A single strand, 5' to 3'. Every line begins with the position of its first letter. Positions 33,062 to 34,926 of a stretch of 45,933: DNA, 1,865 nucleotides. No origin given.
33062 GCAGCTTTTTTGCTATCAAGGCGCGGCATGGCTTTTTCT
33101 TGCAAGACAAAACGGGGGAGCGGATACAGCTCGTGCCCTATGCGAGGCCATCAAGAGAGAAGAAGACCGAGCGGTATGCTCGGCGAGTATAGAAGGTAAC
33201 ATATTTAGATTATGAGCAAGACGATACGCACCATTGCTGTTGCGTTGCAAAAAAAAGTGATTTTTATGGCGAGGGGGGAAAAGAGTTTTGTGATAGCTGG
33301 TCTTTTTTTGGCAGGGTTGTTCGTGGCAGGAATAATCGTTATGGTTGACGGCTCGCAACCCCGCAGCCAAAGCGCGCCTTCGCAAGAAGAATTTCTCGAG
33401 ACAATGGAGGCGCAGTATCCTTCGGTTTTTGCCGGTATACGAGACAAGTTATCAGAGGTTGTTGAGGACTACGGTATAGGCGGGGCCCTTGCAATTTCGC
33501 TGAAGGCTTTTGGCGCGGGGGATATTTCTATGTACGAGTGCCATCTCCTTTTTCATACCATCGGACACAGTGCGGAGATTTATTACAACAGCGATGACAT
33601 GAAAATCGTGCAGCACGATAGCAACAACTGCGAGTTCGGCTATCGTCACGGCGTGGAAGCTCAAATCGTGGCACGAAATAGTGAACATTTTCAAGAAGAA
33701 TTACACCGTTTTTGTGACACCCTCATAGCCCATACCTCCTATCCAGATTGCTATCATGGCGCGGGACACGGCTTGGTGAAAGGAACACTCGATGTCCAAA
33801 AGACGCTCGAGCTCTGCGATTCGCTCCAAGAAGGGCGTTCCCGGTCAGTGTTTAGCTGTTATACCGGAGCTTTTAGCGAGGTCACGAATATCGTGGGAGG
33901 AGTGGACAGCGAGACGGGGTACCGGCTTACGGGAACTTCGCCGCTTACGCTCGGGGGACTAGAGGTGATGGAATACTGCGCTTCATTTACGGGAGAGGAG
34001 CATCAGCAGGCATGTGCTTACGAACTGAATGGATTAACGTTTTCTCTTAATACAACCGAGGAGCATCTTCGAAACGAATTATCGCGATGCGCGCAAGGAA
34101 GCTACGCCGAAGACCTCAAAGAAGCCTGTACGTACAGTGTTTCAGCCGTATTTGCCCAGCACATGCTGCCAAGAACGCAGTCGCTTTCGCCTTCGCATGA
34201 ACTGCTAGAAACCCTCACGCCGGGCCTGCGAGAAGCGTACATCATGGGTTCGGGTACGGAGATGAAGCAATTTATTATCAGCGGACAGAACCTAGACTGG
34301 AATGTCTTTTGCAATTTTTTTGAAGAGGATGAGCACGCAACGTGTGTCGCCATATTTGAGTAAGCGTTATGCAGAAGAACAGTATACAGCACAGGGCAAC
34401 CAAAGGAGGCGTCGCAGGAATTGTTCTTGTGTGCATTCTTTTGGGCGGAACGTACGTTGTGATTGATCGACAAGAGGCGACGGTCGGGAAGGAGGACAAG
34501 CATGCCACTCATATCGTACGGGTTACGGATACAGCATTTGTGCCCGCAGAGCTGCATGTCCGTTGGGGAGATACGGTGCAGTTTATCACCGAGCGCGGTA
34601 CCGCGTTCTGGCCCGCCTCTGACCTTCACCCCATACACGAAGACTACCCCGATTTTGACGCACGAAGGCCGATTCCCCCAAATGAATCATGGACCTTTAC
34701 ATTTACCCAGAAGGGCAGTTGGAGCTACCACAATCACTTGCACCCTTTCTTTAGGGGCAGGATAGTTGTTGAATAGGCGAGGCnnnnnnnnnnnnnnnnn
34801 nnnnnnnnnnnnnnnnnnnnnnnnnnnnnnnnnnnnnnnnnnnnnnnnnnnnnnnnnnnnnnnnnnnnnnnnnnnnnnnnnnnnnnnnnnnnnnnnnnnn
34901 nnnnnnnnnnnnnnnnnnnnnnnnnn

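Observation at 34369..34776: Cupredoxin-like domain in which the type-1 copper Cys is replaced by a His cluster (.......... ... [YF]H[DNE]HL)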

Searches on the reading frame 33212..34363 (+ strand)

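Call 3: search_protein_families(library=pfam, max_evalue=1, proteins=[window:33212-34363:+])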
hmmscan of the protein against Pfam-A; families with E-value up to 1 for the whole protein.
window:33212-34363:+ (383 aa): 2 families
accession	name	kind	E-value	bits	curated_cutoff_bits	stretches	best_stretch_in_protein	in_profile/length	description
PF14876.11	RSF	-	0.039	14.3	30.4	1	347-379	28-60/217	Respiratory growth transcriptional regulator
PF11187.14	Mbeg1-like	-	0.21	11.4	21.1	1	125-171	164-210/224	Mbeg1-like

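Call 6: search_protein_families(library=ncbifam, max_evalue=1, proteins=[window:33212-34363:+])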
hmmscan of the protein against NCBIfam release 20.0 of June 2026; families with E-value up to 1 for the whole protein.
window:33212-34363:+ (383 aa): 0 families

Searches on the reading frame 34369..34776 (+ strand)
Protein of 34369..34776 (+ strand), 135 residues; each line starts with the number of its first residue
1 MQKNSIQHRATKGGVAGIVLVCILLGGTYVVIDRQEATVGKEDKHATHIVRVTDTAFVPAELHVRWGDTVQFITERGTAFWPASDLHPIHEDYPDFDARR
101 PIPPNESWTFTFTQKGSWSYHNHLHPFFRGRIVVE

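Call 3: search_protein_families(library=pfam, max_evalue=1, proteins=[window:34369-34776:+])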
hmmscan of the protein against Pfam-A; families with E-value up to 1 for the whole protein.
window:34369-34776:+ (135 aa): 3 families
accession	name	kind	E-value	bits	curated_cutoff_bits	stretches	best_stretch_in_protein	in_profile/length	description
PF13473.12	Cupredoxin_1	-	1.6e-05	25.3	27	1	42-134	17-104/104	Cupredoxin-like domain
PF07732.21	Cu-oxidase_3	-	0.0066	17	21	1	61-125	28-101/119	Multicopper oxidase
PF00127.26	Copper-bind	-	0.095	13.6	21.2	1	53-135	10-99/99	Copper binding proteins, plastocyanin/azurin family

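Call 6: search_protein_families(library=ncbifam, max_evalue=1, proteins=[window:34369-34776:+])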
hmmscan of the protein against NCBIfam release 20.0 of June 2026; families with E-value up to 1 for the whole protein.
window:34369-34776:+ (135 aa): 4 families
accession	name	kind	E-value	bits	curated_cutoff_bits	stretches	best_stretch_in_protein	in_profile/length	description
TIGR02657.1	amicyanin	equivalog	1.2e-06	28.8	110.2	1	53-135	4-83/83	amicyanin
TIGR02656.1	cyanin_plasto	equivalog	0.00083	19.7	87.85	1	55-125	12-87/99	plastocyanin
TIGR02375.1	pseudoazurin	equivalog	0.0036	17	109.85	1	55-124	10-74/116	pseudoazurin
NF051440.1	CuResCopIPSEAE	equivalog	0.14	12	280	1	47-74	40-69/180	copper-resistant cuproprotein CopI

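Call 8: search_solved_structures(query=A2, max_evalue=10, show_alignments=3)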
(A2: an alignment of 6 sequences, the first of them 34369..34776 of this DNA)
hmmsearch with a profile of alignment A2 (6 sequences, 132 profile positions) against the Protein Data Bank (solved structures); distinct sequences matched with E-value up to 10: 179 (the best 60 are shown).
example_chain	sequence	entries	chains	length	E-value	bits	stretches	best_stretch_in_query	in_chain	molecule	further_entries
1sfd_A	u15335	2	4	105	1.7e-10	44.2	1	41-131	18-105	Amicyanin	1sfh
1sf3_A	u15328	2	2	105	4.1e-10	43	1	41-131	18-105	Amicyanin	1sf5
2qdv_A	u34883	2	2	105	7.4e-10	42.1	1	41-131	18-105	Amicyanin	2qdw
3ie9_A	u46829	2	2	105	8.6e-10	41.9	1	41-131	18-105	Amicyanin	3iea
1mda_A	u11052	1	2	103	8.8e-10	41.9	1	41-131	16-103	AMICYANIN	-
1aac_A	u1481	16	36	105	8.8e-10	41.9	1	41-131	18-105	AMICYANIN | PROTEIN (AMICYANIN)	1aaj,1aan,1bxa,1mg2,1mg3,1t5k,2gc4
3rym_A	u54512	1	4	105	9.1e-10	41.8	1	41-131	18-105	Amicyanin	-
2idt_A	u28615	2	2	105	1.2e-09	41.4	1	41-131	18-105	Amicyanin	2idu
2idq_A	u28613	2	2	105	1.4e-09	41.3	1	41-131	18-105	Amicyanin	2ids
2gb2_A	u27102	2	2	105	1.4e-09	41.2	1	41-131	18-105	Amicyanin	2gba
4p5r_A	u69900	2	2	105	2.3e-09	40.5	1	41-131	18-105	Amicyanin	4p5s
3ply_A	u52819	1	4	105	8.2e-09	38.7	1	41-131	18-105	Amicyanin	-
9cck_A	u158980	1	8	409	1.2e-07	35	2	51-130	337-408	Copper-containing nitrite reductase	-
3c75_A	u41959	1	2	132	1.1e-05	28.7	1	28-131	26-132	Amicyanin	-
1id2_A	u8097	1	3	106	2.3e-05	27.6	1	39-131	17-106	AMICYANIN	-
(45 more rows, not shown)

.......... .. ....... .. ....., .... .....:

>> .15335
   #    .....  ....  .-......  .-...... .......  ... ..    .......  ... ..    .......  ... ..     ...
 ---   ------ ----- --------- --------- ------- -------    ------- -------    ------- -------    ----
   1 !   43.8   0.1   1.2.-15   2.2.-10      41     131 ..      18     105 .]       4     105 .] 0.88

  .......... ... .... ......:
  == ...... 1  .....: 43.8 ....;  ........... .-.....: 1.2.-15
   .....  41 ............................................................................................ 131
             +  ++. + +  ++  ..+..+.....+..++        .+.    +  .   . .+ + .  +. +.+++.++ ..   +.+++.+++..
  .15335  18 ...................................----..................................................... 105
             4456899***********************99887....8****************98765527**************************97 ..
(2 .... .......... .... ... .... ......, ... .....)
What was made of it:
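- On Cupredoxin fold (superfamily): The profile-to-amicyanin hit has E=1.7e-10 (call 8).
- On Type-1 blue copper proteins (plastocyanin/amicyanin/azurin): The amicyanin profile alignment instead puts His53 on S38 (call 8).
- The profile hits amicyanin with E=1.7e-10 (call 8). Gapless alignment to amicyanin puts D76 on Cys92, x79 on His95 and x82 on Met98 (call 8).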

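Call 9: find_homologous_proteins(query=window:34369-34776:+, max_evalue=0.001)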
Query window:34369-34776:+ (135 aa): 4 proteins with E <= 0.001 among 9 candidates.
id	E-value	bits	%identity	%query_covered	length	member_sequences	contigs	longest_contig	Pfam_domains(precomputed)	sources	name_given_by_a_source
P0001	1.5e-89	315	100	100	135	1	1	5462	PF13473.13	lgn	-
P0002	5.1e-20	90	35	100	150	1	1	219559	PF13473.13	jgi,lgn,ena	-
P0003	1.2e-17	82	45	64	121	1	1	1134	-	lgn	-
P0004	2.2e-17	82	48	59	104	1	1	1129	-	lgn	-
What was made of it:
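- Tried and rejected: A single-sequence homologue search found only 4 proteins (call 9).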

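Call 14: find_encoding_contigs(protein=P0002, flank=10000, max_places=3)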
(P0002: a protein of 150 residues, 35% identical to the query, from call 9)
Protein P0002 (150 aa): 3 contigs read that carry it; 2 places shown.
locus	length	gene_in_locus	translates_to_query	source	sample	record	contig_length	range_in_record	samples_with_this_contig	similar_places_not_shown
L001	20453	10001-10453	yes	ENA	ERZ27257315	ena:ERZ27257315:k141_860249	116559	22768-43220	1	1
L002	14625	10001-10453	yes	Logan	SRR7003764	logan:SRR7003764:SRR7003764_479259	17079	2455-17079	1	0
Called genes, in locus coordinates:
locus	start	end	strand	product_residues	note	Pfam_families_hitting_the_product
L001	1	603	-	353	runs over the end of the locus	PF00437:T2SSE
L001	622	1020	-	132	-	PF00072:Response_reg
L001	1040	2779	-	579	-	PF05157:MshEN, PF00437:T2SSE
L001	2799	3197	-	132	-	-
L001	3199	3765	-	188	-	PF04350:PilO (faint)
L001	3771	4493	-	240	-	-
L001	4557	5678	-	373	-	PF11104:PilM_2, PF06723:MreB_Mbl (faint), PF14450:FtsA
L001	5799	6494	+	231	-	PF00156:Pribosyltran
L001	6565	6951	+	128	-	-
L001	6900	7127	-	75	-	-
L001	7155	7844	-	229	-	-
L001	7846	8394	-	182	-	PF00300:His_Phos_1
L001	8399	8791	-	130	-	-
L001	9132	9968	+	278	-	PF00730:HhH-GPD, PF00633:HHH (weak)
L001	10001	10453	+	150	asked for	PF13473:Cupredoxin_1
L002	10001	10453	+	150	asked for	PF13473:Cupredoxin_1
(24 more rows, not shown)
